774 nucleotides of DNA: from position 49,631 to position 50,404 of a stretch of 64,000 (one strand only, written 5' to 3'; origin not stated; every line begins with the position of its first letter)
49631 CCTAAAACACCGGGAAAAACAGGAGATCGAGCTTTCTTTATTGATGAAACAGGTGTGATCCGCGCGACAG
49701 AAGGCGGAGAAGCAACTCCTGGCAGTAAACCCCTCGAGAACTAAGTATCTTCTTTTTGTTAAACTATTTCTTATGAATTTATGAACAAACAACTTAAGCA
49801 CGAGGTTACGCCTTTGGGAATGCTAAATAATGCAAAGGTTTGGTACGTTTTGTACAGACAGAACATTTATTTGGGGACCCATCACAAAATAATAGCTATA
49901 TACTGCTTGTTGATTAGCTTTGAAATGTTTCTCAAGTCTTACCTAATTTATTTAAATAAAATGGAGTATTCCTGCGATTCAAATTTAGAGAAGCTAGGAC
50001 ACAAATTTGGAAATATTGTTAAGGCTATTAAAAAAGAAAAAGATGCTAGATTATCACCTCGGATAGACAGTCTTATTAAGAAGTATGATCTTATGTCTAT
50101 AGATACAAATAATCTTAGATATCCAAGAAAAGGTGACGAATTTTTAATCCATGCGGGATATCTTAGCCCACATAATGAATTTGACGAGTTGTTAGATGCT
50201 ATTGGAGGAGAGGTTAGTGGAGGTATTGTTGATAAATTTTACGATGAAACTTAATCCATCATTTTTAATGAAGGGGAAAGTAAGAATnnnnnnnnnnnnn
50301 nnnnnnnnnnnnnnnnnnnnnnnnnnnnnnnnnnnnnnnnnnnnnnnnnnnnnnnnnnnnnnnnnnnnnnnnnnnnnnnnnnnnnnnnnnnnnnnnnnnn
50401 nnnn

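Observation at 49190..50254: GC-rich, ORF-poor ~600-bp segment upstream of an orphan HEPN gene: candidate decayed toxin-antitoxin or defence islet, or ncRNA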

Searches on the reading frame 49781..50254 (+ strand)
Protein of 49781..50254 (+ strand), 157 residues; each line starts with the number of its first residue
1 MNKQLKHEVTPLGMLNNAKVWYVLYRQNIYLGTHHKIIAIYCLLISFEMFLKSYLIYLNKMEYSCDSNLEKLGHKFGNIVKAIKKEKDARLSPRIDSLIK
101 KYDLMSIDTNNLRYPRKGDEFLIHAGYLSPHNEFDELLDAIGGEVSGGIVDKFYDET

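Call 7: search_protein_families(library=pfam, proteins=[window:49781-50251:+], max_evalue=1)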
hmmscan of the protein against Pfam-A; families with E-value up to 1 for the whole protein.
window:49781-50251:+ (157 aa): 3 families
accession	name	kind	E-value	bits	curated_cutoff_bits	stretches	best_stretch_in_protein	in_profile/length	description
PF05280.16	FlhC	-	0.038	14.2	27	1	3-65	45-110/173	Flagellar transcriptional activator (FlhC)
PF16203.11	ERCC3_RAD25_C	-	0.057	13.1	27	1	101-127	164-190/248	ERCC3/RAD25/XPB C-terminal helicase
PF19302.4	DUF5915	-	0.11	12.4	27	1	61-112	23-73/195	Domain of unknown function (DUF5915)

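Call 9: find_encoding_contigs(protein=window:49781-50254:+, flank=6000, max_places=10)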
Protein window:49781-50254:+ (157 aa): no gene with exactly this product is on record in the collection.

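Call 10: search_protein_families(library=ncbifam, proteins=[window:49781-50251:+], max_evalue=1)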
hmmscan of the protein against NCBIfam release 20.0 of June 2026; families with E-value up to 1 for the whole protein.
window:49781-50251:+ (157 aa): 3 families
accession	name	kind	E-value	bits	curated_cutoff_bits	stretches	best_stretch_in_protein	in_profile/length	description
NF009365.1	PRK12722.1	equivalog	0.0032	17.3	216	1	3-65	43-108/170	flagellar transcriptional regulator FlhC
NF006142.0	PRK08292.1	equivalog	0.0076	15.1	307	1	5-92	171-258/492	AMP nucleosidase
TIGR01717.1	AMP-nucleosdse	equivalog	0.032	13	364.7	1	4-90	155-241/478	AMP nucleosidase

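Call 11: search_protein_families(library=padloc, proteins=[window:49781-50251:+], max_evalue=1)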
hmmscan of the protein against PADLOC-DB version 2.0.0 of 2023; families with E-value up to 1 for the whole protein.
window:49781-50251:+ (157 aa): 0 families

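Call 14: find_homologous_proteins(query=window:49781-50251:+, max_evalue=0.01)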
Query window:49781-50251:+ (157 aa): 6 proteins with E <= 0.01 among 29 candidates.
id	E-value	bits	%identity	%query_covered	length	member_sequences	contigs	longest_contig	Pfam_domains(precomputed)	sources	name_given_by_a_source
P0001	1.3e-100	352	100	100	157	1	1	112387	-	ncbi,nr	ncbi:MAG: hypothetical protein NUV69_01505 [Candidatus Curtissbacteria bacterium]|nr:hypothetical pr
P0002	2.2e-58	215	65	98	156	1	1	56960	-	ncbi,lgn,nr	ncbi:MAG: hypothetical protein Q7S88_01190 [Candidatus Daviesbacteria bacterium]|nr:hypothetical pro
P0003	9.1e-54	200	60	95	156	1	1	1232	-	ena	-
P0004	3.8e-50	188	55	98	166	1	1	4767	-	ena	-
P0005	3.0e-38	149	47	96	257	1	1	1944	-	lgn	-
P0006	7.8e-30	122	67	55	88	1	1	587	-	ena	-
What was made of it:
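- The source is a MAG (call 14).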

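Call 17: find_encoding_contigs(protein=P0002, flank=6000)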
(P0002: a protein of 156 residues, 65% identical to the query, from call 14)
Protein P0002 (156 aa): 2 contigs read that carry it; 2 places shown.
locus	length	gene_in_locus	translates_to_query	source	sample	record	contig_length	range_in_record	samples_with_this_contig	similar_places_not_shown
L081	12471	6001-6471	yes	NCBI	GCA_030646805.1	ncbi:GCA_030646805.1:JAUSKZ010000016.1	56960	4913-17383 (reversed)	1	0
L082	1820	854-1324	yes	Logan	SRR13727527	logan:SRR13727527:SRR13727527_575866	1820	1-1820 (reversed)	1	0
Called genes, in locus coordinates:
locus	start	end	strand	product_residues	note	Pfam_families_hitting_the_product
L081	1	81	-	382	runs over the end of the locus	-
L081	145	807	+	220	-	PF01551:Peptidase_M23 (weak)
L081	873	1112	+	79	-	PF04014:MazE_antitoxin (faint)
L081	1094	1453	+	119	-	PF02452:PemK_toxin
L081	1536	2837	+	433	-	PF25917:BSH_RND (weak), PF25919:BSH_CusB (weak), PF25990:Beta-barrel_YknX, PF25967:RND-MFP_C (weak)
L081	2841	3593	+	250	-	PF00005:ABC_tran, PF13304:AAA_21 (faint)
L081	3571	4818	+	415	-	PF12704:MacB_PCD, PF02687:FtsX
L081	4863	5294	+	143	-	-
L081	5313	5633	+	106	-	-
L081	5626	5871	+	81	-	PF07927:HicA_toxin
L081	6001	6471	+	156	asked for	-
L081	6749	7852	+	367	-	PF00089:Trypsin, PF13365:Trypsin_2, PF00949:Peptidase_S7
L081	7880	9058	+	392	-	PF00933:Glyco_hydro_3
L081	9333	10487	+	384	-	PF01926:MMR_HSR1, PF02421:FeoB_N (weak), PF06071:YchF-GTPase_C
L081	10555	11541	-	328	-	PF02661:Fic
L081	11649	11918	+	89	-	PF01250:Ribosomal_S6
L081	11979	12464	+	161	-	PF00436:SSB, PF22657:SSB_1 (faint)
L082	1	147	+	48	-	?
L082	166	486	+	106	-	-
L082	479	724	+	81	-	PF07927:HicA_toxin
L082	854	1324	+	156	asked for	-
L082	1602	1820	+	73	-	?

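Call 18: find_encoding_contigs(protein=P0001, flank=6000)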
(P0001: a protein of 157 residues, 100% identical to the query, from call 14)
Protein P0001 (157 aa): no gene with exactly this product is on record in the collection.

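Call 21: search_solved_structures(query=A1, max_evalue=10, show_alignments=3)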
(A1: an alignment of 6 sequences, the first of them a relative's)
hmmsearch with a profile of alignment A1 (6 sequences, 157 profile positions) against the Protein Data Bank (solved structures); distinct sequences matched with E-value up to 10: 2.
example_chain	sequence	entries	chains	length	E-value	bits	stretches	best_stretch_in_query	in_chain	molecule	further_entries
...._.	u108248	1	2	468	0.11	15.7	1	70-144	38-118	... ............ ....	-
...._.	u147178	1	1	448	0.24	14.6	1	86-155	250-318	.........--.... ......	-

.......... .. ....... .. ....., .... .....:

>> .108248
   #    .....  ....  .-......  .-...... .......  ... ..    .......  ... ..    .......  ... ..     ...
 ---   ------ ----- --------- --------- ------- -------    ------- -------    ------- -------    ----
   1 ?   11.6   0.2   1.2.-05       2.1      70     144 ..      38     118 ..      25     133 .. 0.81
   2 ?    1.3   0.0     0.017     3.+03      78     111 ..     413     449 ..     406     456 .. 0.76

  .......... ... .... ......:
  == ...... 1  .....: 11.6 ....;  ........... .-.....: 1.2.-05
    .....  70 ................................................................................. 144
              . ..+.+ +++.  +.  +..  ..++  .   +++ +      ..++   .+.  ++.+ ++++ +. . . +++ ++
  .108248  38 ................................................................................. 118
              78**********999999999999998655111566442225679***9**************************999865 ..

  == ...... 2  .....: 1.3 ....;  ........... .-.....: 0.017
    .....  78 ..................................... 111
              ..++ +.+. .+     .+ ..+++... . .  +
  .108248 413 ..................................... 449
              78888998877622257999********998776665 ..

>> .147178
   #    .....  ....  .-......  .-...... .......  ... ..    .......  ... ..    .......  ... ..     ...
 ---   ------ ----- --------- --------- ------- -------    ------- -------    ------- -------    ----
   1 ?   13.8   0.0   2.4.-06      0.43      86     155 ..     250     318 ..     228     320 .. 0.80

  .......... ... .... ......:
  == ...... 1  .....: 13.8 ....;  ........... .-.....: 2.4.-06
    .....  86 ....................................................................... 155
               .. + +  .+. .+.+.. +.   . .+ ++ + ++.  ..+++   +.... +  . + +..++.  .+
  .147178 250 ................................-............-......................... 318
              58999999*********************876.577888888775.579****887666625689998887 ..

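Call 22: search_protein_families(library=pfam, alignment_id=A1, max_evalue=1)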
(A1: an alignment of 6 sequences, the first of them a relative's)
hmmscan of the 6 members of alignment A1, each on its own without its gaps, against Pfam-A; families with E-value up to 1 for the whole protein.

A. member 1, P0001 (157 aa): 3 families
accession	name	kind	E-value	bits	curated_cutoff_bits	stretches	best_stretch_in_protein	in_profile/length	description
PF05280.16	FlhC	-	0.038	14.2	27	1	3-65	45-110/173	Flagellar transcriptional activator (FlhC)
PF16203.11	ERCC3_RAD25_C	-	0.057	13.1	27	1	101-127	164-190/248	ERCC3/RAD25/XPB C-terminal helicase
PF19302.4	DUF5915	-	0.11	12.4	27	1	61-112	23-73/195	Domain of unknown function (DUF5915)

B. families by the number of members that match (of 6 scanned): 5 families
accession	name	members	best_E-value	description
PF16203.11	ERCC3_RAD25_C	2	0.039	ERCC3/RAD25/XPB C-terminal helicase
PF01486.22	K-box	1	0.011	K-box region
PF05280.16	FlhC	1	0.038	Flagellar transcriptional activator (FlhC)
PF14189.11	DUF4312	1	0.045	Domain of unknown function (DUF4312)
PF19302.4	DUF5915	1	0.11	Domain of unknown function (DUF5915)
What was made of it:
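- The window protein itself gives no HEPN hit in Pfam, NCBIfam or PADLOC (calls 7, 10, 11, 22).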

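Call 28: predict_structure(alignment_id=A1)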
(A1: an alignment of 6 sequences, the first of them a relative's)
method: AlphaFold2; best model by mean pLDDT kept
length: 157 residues; sequences in the alignment: 6
mean_pLDDT: 75.2   pTM: 0.75
mean pLDDT of the five models: 75.2, 74.7, 74.6, 60.7, 46.7
residues with pLDDT >= 90: 15; 70-90: 93; 50-70: 36; < 50: 13
segments of 3 or more residues with pLDDT < 50: 1-7, 63-68
pLDDT, mean of each block of 10 residues (from residue 1): 45 86 87 71 87 84 48 72 86 91 77 57 68 88 86 69
secondary structure, 60 per line:
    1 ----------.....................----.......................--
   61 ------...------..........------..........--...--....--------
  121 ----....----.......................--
elements in order: H11-31 H36-58 H76-85 H92-101 H109-112 H125-128 H133-155

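Call 34: fold_search(model_id=the predicted structure, library=pdb)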
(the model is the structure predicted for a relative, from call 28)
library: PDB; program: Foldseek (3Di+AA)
matches with E <= 10: 65; with E <= 0.001: 0
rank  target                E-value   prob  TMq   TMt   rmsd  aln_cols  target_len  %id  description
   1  4nqf_B                7.7e-01  0.75  0.49  0.51   6.9       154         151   14  Crystal structure of HEPN domain protein (released 2014-03-26)
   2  6m6u_H                8.5e-01  0.38  0.34  0.39   7.6       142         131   11  Crystal structure the toxin-antitoxin MntA-HpeT mutant-D39ED41E (released 2020-09-30)
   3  7bxo_G                9.9e-01  0.51  0.40  0.46   6.7       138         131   10  Crystal structure of the toxin-antitoxin with AMP-PNP (released 2020-09-30)
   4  6m6w_H                1.1e+00  0.30  0.34  0.39   7.6       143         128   11  Crystal structure the toxin-antitoxin MntA-HpeT mutant-Y104A (released 2020-09-30)
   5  7rdr_A                1.8e+00  0.11  0.22  0.09  16.6       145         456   13  Circular tandem repeat protein with novel repeat topology and enhanced subunit contact surfaces (released 2021-09-01)
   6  2jpu_MODEL_1_A        2.3e+00  0.41  0.43  0.50   7.3       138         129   13  solution structure of NESG target SsR10, Orf c02003 protein (released 2007-07-03)
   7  5yep_C                2.3e+00  0.25  0.40  0.44   6.4       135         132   12  Crystal structure of SO_3166-SO_3165 from Shewanella oneidensis (released 2018-03-28)
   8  9z6u_E                2.4e+00  0.08  0.24  0.27  17.7       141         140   12  The structure of TMD with 2 TARPs and 2 CNIHs from all native AMPA receptor subtypes (released 2026-02-04)
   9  6m6w_G                2.8e+00  0.14  0.32  0.36   8.4       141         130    8  Crystal structure the toxin-antitoxin MntA-HpeT mutant-Y104A (released 2020-09-30)
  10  2v57_B                2.8e+00  0.06  0.22  0.21  14.1       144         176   12  Crystal structure of the TetR-like transcriptional regulator LfrR from Mycobacterium smegmatis in complex with proflav (released 2009-10-20)
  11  7bxo_D                3.1e+00  0.20  0.38  0.43   6.9       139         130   12  Crystal structure of the toxin-antitoxin with AMP-PNP (released 2020-09-30)
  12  3ang_C                3.2e+00  0.06  0.22  0.18  14.8       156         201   11  Crystal structure of Thermus thermophilus FadR in complex with E. coli-derived dodecyl-CoA (released 2011-03-09)
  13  8bef_K                3.6e+00  0.16  0.30  0.45  12.0       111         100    9  Cryo-EM structure of the Arabidopsis thaliana I+III2 supercomplex (CI membrane core) (released 2023-01-11)
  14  3dcf_B                3.7e+00  0.05  0.22  0.19  13.8       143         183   10  Crystal structure of transcriptional regulator of the TetR/AcrR family (YP_290855.1) from THERMOBIFIDA FUSCA YX-ER1 at (released 2008-07-15)
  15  9fed                  4.3e+00  0.06  0.22  0.20  16.1       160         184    9  Single-chain chimeric protein mimicking the interaction between HR1 and HR2 in HIV gp41 (released 2025-05-28)
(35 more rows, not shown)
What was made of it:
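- On HEPN superfamily: The shallower model gave the same picture (call 34).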

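Call 38: find_encoding_contigs(protein=P0004, flank=5000, max_places=3)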
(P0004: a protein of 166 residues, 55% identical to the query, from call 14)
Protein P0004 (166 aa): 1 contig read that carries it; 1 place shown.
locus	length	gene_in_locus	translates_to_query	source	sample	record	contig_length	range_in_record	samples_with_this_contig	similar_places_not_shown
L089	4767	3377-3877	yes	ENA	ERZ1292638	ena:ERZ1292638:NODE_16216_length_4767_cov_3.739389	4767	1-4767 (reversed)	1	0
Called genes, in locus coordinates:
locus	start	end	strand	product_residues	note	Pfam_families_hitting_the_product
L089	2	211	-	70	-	?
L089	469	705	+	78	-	-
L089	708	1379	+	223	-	-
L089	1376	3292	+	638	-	-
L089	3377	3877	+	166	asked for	-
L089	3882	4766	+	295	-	?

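Call 39: find_encoding_contigs(protein=P0005, flank=5000, max_places=3)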
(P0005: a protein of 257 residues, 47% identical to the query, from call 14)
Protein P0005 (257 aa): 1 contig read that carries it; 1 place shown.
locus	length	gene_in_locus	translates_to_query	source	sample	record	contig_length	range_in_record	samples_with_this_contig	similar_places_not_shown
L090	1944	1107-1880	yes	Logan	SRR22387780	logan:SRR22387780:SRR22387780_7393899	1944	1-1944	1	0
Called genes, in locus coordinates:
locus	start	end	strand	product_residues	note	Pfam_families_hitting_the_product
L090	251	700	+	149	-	-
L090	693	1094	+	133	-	-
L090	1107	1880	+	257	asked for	-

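Call 40: search_protein_representatives(alignment_id=A1)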
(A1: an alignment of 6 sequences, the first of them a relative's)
Query: 6 sequences, 157 profile positions. Proteins with E-value up to 0.001 (for the whole library): 58; up to 1e-10: 39; up to 1e-30: 5. The best 58 are listed.
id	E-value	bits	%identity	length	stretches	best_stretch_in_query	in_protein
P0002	4.5e-77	273.7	-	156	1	1-156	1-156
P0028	1.1e-43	165.3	-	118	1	38-155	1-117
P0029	1.4e-37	145.4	-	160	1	3-147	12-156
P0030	1.0e-36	142.6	-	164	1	4-152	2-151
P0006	1.4e-36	142.1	-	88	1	71-157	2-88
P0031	1.4e-27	112.9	-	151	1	4-151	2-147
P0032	1.3e-22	96.8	-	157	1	4-146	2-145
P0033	2.1e-22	96.1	-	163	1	4-146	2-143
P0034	2.4e-21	92.7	-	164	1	4-146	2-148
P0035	5.0e-21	91.6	-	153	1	3-146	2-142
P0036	2.8e-20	89.2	-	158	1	14-146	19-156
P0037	3.3e-20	89.0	-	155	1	10-147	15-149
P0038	3.8e-20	88.8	-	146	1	15-148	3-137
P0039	1.6e-19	86.7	-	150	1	10-145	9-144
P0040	2.7e-19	86.0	-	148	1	6-147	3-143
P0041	5.1e-19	85.1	-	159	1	10-151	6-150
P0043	6.1e-18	81.6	-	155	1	7-147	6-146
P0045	2.3e-16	76.5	-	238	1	7-147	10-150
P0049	1.2e-15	74.1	-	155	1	8-147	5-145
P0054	1.1e-14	71.0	-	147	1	9-141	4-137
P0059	1.8e-12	63.8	-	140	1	3-126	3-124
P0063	5.3e-11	59.1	-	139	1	6-138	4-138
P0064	6.7e-11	58.7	-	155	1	7-118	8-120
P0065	3.4e-10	56.4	-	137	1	4-120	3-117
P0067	2.0e-09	53.9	-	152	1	13-130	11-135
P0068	5.7e-08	49.2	-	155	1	8-116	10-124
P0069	8.3e-08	48.7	-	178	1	4-155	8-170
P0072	4.0e-07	46.4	-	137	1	11-137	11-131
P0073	6.5e-07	45.8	-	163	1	15-115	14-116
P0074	3.7e-06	43.3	-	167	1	6-109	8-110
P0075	1.8e-05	41.1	-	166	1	7-147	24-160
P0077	4.6e-05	39.7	-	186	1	34-123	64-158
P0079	8.0e-05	39.0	-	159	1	10-147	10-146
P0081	6.3e-04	36.1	-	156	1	4-139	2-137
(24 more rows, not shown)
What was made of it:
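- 49781..50254 (+): Intact 157-aa gene (NCBI NUV69_01505, annotated 'hypothetical protein'). It is a divergent stand-alone HEPN-T-like protein. An exhaustive profile search found 58 relatives (call 40).
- Closest known: HEPN-T family. Different: The family is small: 58 clusters at 50% identity among 1.84 billion representatives (call 40).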
